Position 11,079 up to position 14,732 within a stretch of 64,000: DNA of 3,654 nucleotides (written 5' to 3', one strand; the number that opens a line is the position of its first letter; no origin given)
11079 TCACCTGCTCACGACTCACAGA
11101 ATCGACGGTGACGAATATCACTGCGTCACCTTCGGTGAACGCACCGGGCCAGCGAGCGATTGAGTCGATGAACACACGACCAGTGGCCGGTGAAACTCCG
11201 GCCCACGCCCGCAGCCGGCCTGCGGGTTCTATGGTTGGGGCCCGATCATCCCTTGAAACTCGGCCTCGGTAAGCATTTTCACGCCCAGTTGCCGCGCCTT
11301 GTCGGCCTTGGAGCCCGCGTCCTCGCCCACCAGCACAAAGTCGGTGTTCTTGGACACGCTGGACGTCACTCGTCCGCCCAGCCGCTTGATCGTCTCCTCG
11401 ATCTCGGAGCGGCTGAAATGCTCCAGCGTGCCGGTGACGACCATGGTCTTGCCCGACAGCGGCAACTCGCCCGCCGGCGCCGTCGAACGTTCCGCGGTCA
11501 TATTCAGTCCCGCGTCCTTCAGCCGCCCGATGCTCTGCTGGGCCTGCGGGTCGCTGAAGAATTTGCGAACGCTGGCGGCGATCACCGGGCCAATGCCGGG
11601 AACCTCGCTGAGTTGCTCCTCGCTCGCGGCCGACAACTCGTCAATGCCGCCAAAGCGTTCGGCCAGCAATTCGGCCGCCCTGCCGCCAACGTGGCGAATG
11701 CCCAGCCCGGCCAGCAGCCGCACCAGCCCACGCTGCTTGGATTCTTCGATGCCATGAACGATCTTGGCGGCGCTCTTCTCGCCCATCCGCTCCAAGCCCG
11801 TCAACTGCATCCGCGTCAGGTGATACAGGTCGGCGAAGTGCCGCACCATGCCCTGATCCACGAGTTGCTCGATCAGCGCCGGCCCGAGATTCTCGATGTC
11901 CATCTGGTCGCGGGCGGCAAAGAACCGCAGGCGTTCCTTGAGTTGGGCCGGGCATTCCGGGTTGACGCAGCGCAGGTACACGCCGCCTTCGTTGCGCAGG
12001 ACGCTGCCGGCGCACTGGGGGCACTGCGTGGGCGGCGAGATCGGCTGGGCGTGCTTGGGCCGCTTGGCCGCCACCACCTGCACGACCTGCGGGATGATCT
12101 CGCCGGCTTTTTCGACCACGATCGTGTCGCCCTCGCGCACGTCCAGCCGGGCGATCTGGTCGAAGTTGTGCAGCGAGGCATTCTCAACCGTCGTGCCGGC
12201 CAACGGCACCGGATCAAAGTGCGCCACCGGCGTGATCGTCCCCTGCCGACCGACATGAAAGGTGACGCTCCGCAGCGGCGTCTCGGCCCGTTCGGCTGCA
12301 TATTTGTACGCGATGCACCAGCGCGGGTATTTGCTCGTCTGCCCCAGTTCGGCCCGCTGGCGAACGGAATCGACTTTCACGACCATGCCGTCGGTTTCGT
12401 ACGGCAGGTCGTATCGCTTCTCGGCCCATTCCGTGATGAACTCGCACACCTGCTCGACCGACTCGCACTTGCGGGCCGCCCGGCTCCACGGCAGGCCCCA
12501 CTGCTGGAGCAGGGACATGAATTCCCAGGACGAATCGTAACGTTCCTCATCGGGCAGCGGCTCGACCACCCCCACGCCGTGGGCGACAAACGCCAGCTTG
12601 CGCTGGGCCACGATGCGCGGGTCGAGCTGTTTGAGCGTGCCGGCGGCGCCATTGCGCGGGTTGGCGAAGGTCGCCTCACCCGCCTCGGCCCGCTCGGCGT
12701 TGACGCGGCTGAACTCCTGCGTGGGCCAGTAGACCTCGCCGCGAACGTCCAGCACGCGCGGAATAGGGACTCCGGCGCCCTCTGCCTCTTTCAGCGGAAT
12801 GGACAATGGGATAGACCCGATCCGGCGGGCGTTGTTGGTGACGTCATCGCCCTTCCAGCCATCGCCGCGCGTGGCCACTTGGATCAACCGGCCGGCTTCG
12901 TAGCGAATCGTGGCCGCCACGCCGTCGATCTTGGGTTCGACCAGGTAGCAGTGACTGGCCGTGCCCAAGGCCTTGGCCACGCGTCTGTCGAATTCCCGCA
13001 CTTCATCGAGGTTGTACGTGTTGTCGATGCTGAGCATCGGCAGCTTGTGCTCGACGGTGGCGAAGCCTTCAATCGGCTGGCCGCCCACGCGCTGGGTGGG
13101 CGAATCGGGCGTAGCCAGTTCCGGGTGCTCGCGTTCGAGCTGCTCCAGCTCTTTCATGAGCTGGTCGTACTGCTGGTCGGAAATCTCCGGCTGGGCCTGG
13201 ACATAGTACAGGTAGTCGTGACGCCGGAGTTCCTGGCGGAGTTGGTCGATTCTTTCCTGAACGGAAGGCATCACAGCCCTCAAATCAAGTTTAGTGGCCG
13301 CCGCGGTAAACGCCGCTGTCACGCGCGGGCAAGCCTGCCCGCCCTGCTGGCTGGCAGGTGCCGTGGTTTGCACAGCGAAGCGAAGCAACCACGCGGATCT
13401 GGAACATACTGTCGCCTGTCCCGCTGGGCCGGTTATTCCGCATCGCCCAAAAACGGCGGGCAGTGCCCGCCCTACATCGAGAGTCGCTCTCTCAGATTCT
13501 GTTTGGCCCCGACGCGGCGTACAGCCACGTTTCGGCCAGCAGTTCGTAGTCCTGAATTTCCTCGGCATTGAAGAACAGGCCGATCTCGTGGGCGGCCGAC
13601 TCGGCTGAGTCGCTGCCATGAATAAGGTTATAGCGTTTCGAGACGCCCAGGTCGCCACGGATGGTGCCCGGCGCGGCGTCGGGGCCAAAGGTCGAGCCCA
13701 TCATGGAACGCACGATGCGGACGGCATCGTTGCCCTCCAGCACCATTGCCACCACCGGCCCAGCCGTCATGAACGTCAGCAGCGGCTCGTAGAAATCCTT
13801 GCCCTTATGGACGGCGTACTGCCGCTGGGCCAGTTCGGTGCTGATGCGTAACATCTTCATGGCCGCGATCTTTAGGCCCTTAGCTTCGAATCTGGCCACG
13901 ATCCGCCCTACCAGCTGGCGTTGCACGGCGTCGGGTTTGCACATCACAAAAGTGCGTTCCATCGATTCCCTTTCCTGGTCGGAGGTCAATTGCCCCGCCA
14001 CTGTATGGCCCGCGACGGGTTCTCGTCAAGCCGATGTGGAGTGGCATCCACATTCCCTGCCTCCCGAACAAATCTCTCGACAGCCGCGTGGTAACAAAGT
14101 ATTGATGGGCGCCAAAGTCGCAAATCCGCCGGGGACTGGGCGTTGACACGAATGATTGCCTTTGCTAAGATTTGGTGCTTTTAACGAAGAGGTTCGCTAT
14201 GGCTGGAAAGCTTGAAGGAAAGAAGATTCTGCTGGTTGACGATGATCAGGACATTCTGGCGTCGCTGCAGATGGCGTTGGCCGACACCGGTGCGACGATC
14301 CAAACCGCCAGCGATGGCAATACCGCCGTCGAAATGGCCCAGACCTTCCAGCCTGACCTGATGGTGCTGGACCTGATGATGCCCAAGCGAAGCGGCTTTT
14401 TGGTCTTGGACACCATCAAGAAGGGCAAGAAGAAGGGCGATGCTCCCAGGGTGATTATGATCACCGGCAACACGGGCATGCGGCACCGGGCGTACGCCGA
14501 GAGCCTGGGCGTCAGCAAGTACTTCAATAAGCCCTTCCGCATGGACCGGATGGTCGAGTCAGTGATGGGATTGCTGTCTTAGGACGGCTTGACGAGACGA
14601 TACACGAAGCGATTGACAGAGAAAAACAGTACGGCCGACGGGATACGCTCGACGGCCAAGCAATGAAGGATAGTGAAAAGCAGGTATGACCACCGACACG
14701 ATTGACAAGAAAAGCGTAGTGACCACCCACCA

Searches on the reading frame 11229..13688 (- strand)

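Call 13: search_protein_families(library=pfam, proteins=[window:11229-13688:-], max_evalue=0.00001)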
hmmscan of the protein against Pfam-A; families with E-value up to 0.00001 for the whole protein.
window:11229-13688:- (819 aa): 7 families
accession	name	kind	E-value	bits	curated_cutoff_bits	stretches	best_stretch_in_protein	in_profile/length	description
PF01653.23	DNA_ligase_aden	-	1.5e-85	287.2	27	1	208-466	3-253/253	NAD-dependent DNA ligase adenylation domain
PF03120.22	DNA_ligase_OB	-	2e-32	111.3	32.9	1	469-546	1-78/79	NAD-dependent DNA ligase OB-fold domain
PF12826.13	HHH_2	-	1.1e-24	86.8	27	1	657-720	1-64/64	Helix-hairpin-helix motif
PF00533.33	BRCT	-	4.1e-14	53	21.3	1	741-812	3-75/78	BRCA1 C Terminus (BRCT) domain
PF14520.12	HHH_5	-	4.8e-12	46.6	27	0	662-708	5-52/57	Helix-hairpin-helix domain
PF22745.1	Nlig-Ia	-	8.1e-11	42.9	27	1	143-193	2-52/92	DNA ligase-like, N-terminal NAD+-binding domain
PF03119.21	DNA_ligase_ZBD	-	2e-07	31.2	25.8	1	555-581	1-27/27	NAD-dependent DNA ligase C4 zinc finger domain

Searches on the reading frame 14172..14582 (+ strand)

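Call 13: search_protein_families(library=pfam, proteins=[window:14172-14582:+], max_evalue=0.00001)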
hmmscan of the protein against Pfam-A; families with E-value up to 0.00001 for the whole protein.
window:14172-14582:+ (136 aa): 1 family
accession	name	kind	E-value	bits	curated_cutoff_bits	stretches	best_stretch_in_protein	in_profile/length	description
PF00072.30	Response_reg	-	6.1e-24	84.8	30.2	1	19-131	1-110/111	Response regulator receiver domain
